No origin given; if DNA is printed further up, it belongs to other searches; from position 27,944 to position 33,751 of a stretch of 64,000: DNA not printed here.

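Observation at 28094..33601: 1835-aa surface protein with three paralogous beta-helix-like modules and a C-terminal membrane anchor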

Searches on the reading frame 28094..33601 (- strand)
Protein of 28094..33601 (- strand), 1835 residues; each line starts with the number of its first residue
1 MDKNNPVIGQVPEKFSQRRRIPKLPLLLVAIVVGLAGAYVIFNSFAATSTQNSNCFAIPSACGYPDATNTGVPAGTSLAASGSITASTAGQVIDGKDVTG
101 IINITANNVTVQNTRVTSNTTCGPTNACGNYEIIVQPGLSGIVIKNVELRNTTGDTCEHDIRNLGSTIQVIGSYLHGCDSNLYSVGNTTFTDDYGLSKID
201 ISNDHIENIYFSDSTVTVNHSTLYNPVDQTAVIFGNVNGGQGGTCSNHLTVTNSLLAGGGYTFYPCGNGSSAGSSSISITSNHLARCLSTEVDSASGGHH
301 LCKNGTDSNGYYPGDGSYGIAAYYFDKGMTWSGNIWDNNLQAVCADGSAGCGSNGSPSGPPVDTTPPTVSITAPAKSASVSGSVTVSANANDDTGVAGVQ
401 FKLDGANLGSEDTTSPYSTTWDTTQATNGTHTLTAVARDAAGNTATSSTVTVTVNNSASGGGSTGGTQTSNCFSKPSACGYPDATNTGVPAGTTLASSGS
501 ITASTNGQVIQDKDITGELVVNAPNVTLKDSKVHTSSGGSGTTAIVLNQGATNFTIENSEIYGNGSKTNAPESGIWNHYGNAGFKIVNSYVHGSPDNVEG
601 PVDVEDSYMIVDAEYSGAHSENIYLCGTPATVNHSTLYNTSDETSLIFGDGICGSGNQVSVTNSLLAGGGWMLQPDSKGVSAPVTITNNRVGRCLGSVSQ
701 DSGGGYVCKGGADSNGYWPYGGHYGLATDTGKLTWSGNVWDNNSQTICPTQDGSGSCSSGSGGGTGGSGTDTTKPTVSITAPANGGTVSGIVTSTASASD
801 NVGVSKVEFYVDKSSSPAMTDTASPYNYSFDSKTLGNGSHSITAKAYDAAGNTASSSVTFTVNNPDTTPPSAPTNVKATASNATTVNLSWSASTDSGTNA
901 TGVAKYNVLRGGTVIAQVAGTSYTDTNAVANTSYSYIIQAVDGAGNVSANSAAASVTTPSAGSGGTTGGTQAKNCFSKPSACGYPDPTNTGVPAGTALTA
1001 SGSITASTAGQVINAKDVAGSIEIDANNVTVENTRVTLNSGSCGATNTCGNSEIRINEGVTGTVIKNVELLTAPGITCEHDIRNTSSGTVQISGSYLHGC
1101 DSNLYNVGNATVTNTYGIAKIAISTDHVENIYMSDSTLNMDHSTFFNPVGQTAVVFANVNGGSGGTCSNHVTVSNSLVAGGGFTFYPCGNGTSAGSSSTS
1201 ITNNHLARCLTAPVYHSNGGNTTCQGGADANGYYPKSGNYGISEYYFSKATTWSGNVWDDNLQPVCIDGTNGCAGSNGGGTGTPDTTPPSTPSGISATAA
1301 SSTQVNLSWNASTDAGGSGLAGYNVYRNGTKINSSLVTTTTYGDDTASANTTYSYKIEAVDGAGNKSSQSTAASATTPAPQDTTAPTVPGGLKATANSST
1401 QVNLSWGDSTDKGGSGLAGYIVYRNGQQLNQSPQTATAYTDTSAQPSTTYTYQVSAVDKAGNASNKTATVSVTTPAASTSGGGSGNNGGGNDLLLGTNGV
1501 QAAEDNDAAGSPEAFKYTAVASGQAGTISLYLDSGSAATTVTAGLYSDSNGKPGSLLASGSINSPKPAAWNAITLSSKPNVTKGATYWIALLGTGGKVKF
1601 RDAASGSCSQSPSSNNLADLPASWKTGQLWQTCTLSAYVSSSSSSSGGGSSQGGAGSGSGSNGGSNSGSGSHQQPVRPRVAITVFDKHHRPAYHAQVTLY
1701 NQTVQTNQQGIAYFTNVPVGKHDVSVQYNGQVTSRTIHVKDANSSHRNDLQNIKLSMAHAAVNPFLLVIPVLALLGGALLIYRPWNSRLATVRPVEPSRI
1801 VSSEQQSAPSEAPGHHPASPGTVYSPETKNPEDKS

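Call 3: search_protein_families(library=pfam, proteins=[window:28094-33601:-], max_evalue=1)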
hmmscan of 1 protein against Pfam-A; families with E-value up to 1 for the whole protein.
window:28094-33601:- (1835 aa): 12 families
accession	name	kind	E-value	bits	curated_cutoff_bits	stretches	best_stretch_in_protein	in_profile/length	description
PF17957.7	Big_7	-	1.1e-36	125.7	24.1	2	367-435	1-70/70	Bacterial Ig domain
PF00041.27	fn3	-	8.9e-21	74.3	25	3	1389-1466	3-77/84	Fibronectin type III domain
PF18370.7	RGI_lyase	-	8.8e-15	55.3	27.8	3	1302-1370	16-82/86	Rhamnogalacturonan I lyases beta-sheet domain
PF19077.6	Big_13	-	1e-11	45.7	27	3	811-862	47-100/102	Bacterial Ig-like domain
PF25788.1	Ig_Rha78A_N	-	8e-05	23.3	27.4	2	1428-1474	55-101/105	Rha78A-like, N-terminal immunoglobulin domain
PF25523.1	Ig_RIMBP2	-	0.00012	22.5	27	1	869-929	2-65/105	RIMBP2-like, immunoglobulin-like domain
PF13750.12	Big_3_3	-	0.0013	18.8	27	1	826-887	3-63/157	Bacterial Ig-like domain (group 3)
PF25814.1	fn3_SORL1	-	0.0024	18.3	27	0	872-893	4-25/90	SORL1-like, fn3 domain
PF17802.7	SpaA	-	0.13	12.9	23.1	0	1697-1724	31-56/91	Prealbumin-like fold domain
PF23987.1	Phage_holin_10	-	0.17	12.4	27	0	994-1014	15-35/52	Bacteriophage holin Pam3 gp28 family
PF15750.11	UBZ_FAAP20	-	0.35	11.1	25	0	283-290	23-30/35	Ubiquitin-binding zinc-finger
PF06486.16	DUF1093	-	0.79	10.9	26.3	0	1441-1464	23-46/81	Protein of unknown function (DUF1093)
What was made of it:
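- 32297..32503 (-): Big_7 Ig-like spacer (aa 367-435). call 3
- On Big_7 / fn3 / CarboxypepD_reg spacer domains: Big_7 125.7 bits, fn3 74.3 bits (call 3).
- On Polysaccharide lyase PF14099 (heads of syntenic orthologues): Absent from the window protein (call 3).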

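Call 4: search_protein_families(library=ncbifam, proteins=[window:28094-33601:-], max_evalue=1)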
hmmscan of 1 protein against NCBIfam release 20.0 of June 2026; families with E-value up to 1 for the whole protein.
window:28094-33601:- (1835 aa): 2 families
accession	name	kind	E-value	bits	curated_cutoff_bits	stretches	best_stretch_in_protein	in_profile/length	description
NF041611.1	exoglucan_CbhB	equivalog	1e-57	195.9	1950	2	1281-1540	698-954/997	exoglucanase CbhB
NF047446.1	barrel_OmpL47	domain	1.3e-10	41.5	40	3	382-454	3-68/68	OmpL47-type beta-barrel domain-containing protein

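Call 5: search_solved_structures(query=window:28094-33601:-, max_evalue=1)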
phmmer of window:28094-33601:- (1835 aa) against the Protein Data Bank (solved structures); distinct sequences matched with E-value up to 1: 40.
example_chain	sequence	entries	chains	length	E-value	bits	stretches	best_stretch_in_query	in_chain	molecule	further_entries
8g4l_bm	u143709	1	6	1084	6.9e-18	67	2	1288-1461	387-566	Titin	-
8q6t_I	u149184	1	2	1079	4.5e-16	61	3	1287-1464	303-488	Titin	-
8pn5_A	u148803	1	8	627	3e-13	51.7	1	862-961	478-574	DUF3472 domain-containing protein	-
8pn3_A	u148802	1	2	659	3.1e-13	51.6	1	862-961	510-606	DUF3472 domain-containing protein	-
8pmu_A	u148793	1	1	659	3.1e-13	51.6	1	862-961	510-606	DUF3472 domain-containing protein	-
1k85_A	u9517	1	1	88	1.2e-10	43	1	869-958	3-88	CHITINASE A1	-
9kvu_A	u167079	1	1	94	1.5e-08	36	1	366-455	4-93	bacterial immunoglobulin domain B1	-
8bvo_A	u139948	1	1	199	1.1e-05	26.6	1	1288-1464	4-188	Titin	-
8bxr_A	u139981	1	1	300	2.6e-05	25.4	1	1288-1466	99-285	Titin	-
3lpw_A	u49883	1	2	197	2.6e-05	25.3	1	1288-1470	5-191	A77-A78 domain from Titin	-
4u3h_A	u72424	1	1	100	4.1e-05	24.7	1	1385-1474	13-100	FN3con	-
9d93_Sa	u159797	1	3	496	8.9e-05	23.6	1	1318-1389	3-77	Tail wing base, gp30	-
4yh7_A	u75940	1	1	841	0.00014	23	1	1280-1474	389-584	Receptor-type tyrosine-protein phosphatase delta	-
3mpc_A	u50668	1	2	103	0.00038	21.5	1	869-959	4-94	Fn3-like protein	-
9n7g_A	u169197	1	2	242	0.00046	21.2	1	1385-1491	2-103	Protein S100-A7 FN3 chimera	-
8bnq_A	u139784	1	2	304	0.0013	19.7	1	1289-1463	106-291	Titin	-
10gh_A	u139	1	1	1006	0.0081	17.1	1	1289-1478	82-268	Proto-oncogene tyrosine-protein kinase ROS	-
10ft_A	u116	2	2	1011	0.0081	17.1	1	1289-1478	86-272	Proto-oncogene tyrosine-protein kinase ROS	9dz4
1wj3_A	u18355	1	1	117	0.011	16.6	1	1272-1370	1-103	KIAA1496 protein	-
9pwq_A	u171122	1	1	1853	0.015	16.1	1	1289-1478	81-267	Proto-oncogene tyrosine-protein kinase ROS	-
9pvp_A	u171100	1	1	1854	0.015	16.1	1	1289-1478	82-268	Proto-oncogene tyrosine-protein kinase ROS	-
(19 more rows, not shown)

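Call 15: find_encoding_contigs(protein=window:28094-33601:-, flank=3000, max_places=4)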
Protein window:28094-33601:- (1835 aa): no gene with exactly this product is on record in the collection.

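Call 37: find_homologous_proteins(query=window:28094-33601:-, max_evalue=1e-10)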
Query window:28094-33601:- (1835 aa): 1623 proteins with E <= 1e-10 among 8000 candidates; the best 120 are listed.
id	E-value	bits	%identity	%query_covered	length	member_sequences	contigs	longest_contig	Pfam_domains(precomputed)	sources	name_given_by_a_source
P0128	0.0e+0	4023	100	100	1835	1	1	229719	PF17957.8,PF18370.8,PF00041.28,PF19077.7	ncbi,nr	ncbi:MAG TPA: Ig-like domain-containing protein [Candidatus Saccharimonadales bacterium]|nr:Ig-like 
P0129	0.0e+0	2654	73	75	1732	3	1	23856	PF17957.8,PF18370.8,PF00041.28,PF19077.7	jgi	jgi:hypothetical protein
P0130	0.0e+0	2393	69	5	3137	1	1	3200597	PF27332.1,PF10648.16,PF21868.4,PF18981.7,PF02494.23,PF17957.8,PF13385.14,PF13750.13,PF16640.12,PF19077.7,PF09134.17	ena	-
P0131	0.0e+0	2218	75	52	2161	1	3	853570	PF25523.2,PF17957.8,PF25788.3,PF18370.8,PF13620.13,PF06832.19,PF00041.28,PF19077.7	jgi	jgi:fibronectin type 3 domain-containing protein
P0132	0.0e+0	2175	76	52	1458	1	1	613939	PF17957.8,PF18370.8,PF25833.1,PF00041.28,PF19077.7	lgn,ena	-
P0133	0.0e+0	1616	68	5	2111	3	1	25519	PF27332.1,PF21868.4,PF14347.12,PF02494.23,PF17957.8,PF13385.14,PF13750.13,PF16640.12,PF22091.3,PF11088.13,PF10648.16,PF19077.7,PF09134.17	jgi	jgi:hypothetical protein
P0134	0.0e+0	1525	65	5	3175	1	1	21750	PF07646.22,PF13418.13,PF13415.13,PF17957.8,PF13385.14,PF13750.13,PF09118.18,PF24981.2,PF01344.32,PF02973.23,PF25210.2,PF02210.32,PF06832.19,PF07250.18,PF13964.13,PF10991.16,PF19077.7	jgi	jgi:hypothetical protein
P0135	0.0e+0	1342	57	30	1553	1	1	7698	PF17957.8,PF13750.13,PF18370.8,PF13620.13,PF00041.28,PF19077.7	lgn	-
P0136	0.0e+0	1334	67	5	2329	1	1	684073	PF15418.13,PF14347.12,PF02494.23,PF17957.8,PF13385.14,PF13750.13,PF15983.11,PF00041.28,PF11088.13,PF19077.7,PF22838.2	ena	-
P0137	0.0e+0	1317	62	5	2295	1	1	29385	PF27332.1,PF17957.8,PF13750.13,PF17996.8,PF06832.19,PF15983.11,PF00082.28,PF10991.16,PF19077.7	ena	-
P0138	0.0e+0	1221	53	29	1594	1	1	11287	PF25523.2,PF17957.8,PF18370.8,PF25833.1,PF00041.28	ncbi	-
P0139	0.0e+0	1211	64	5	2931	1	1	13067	PF07495.20,PF27332.1,PF11797.15,PF17957.8,PF13385.14,PF13750.13,PF22091.3,PF02210.32,PF19077.7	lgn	-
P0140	0.0e+0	1182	59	5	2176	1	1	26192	PF09506.17,PF17957.8,PF13750.13,PF10646.15,PF17996.8,PF06832.19,PF00082.28,PF10991.16,PF19077.7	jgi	jgi:subtilisin family serine protease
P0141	0.0e+0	1167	61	5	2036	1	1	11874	PF27332.1,PF17957.8,PF13750.13,PF17996.8,PF06832.19,PF00082.28,PF19077.7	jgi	jgi:hypothetical protein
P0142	0.0e+0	1155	64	5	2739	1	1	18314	PF17957.8,PF13385.14,PF13750.13,PF02210.32,PF19077.7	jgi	jgi:hypothetical protein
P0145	0.0e+0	1104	65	25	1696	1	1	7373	PF17957.8,PF14099.14,PF13750.13,PF25788.3,PF18370.8,PF00041.28,PF19077.7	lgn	-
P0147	0.0e+0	1087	53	22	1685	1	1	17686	PF17957.8,PF14099.14,PF18370.8,PF00041.28,PF19077.7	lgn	-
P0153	0.0e+0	1048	72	12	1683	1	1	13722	PF17957.8,PF14099.14,PF25788.3,PF18370.8,PF00041.28,PF19077.7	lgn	-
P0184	2.7e-235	803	73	11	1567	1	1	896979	PF17957.8,PF14099.14,PF25788.3,PF18370.8,PF00041.28,PF19077.7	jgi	jgi:fibronectin type 3 domain-containing protein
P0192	2.6e-228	780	75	5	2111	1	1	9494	PF27332.1,PF10648.16,PF02494.23,PF17957.8,PF14099.14,PF13750.13,PF00688.25,PF06848.18,PF11088.13,PF19077.7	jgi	jgi:hypothetical protein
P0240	2.0e-192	661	43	32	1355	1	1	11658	PF13229.13,PF17957.8,PF14099.14,PF25788.3,PF18370.8,PF00041.28,PF19077.7,PF05048.20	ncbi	-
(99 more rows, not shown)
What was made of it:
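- Tried and rejected: An exact look-up of the translated ORF in the contig index failed (call 15), although the protein is in the protein collection as P0128 (call 37).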

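Call 39: find_encoding_contigs(protein=P0131, flank=8000, max_places=2)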
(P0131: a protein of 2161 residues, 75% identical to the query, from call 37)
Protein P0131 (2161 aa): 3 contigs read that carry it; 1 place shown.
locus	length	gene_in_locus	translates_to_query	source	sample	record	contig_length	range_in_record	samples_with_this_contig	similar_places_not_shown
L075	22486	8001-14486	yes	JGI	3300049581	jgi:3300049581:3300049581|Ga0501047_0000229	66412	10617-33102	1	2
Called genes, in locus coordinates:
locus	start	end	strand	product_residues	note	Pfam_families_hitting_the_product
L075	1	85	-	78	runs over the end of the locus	-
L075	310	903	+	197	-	PF01245:Ribosomal_L19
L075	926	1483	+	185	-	PF01351:RNase_HII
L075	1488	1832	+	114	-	PF02021:UPF0102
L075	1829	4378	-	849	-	PF17900:Peptidase_M1_N, PF01433:Peptidase_M1, PF11838:ERAP1_C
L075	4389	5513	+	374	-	PF04545:Sigma70_r4 (weak)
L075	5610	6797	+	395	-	PF08529:NusA_N, PF13184:KH_NusA_1st, PF26594:KH_NusA_2nd, PF07650:KH_2 (weak)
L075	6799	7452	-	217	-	-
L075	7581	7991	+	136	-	PF13473:Cupredoxin_1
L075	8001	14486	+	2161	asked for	PF19077:Big_13 (faint), PF17957:Big_7, PF17957:Big_7, PF00041:fn3 (weak), PF17957:Big_7, PF00041:fn3 (weak), PF18370:RGI_lyase, PF13620:CarboxypepD_reg, +3 more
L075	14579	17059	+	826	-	PF02861:Clp_N, PF05621:TniB (weak), PF00004:AAA, PF17871:AAA_lid_9, PF00004:AAA, PF07724:AAA_2, PF07728:AAA_5, PF10431:ClpB_D2-small, +9 more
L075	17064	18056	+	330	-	PF28019:HmpF (weak)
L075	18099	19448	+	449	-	PF18073:Zn_ribbon_LapB, PF03796:DnaB_C (weak), PF06745:ATPase, PF13481:AAA_25, PF23442:DUF7125 (weak), PF13541:ChlI (weak)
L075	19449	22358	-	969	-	PF00912:Transgly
